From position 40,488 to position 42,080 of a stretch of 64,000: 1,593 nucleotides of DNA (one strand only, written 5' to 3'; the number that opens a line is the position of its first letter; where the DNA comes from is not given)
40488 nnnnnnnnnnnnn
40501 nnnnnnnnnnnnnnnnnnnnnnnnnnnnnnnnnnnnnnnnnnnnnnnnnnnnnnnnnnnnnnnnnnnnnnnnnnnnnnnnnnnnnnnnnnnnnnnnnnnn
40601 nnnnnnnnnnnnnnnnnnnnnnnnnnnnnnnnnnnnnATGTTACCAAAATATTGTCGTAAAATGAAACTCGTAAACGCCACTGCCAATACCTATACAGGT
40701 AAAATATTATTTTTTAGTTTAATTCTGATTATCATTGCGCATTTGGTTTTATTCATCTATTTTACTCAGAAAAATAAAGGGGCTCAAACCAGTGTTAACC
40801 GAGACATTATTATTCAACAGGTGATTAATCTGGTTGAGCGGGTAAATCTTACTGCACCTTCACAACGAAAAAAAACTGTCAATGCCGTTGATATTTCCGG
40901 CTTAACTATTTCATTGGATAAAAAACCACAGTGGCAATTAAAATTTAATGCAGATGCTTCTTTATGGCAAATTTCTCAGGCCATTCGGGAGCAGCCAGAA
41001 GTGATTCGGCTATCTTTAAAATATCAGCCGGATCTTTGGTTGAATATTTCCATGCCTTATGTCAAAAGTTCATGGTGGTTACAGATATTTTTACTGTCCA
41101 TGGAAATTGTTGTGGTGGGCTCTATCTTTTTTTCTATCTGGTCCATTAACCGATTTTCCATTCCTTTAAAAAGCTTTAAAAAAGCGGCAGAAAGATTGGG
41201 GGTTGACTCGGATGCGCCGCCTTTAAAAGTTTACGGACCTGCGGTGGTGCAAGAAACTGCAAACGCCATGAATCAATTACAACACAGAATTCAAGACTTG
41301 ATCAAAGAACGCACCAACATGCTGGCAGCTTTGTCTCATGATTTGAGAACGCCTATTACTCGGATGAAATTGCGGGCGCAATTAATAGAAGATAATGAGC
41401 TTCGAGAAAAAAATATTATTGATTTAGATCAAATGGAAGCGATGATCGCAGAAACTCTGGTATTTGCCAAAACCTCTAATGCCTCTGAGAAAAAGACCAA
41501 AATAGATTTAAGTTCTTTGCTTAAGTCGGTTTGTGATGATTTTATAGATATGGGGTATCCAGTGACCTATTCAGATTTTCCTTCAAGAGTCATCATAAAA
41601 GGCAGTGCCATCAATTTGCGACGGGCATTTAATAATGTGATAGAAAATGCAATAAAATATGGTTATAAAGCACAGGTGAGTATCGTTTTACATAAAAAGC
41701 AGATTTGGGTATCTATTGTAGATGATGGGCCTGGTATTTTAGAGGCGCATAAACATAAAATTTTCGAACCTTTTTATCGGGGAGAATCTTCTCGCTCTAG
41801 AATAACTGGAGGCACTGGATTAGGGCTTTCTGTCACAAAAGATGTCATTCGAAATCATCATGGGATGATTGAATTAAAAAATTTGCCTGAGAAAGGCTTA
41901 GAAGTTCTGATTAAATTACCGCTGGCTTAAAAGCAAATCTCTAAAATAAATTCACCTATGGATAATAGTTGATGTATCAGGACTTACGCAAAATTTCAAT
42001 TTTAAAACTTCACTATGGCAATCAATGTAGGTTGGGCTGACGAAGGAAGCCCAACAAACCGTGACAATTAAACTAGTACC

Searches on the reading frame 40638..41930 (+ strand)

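Call 9: search_protein_families(library=pfam, proteins=[window:40638-41930:+], max_evalue=0.001)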
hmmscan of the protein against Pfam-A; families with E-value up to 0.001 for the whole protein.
window:40638-41930:+ (430 aa): 2 families
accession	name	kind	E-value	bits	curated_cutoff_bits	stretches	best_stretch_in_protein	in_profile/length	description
PF02518.31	HATPase_c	-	1.3e-23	84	26.4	1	324-429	3-109/111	Histidine kinase-, DNA gyrase B-, and HSP90-like ATPase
PF00512.31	HisKA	-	1.4e-08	35.1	26.9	1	225-279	2-63/66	His Kinase A (phospho-acceptor) domain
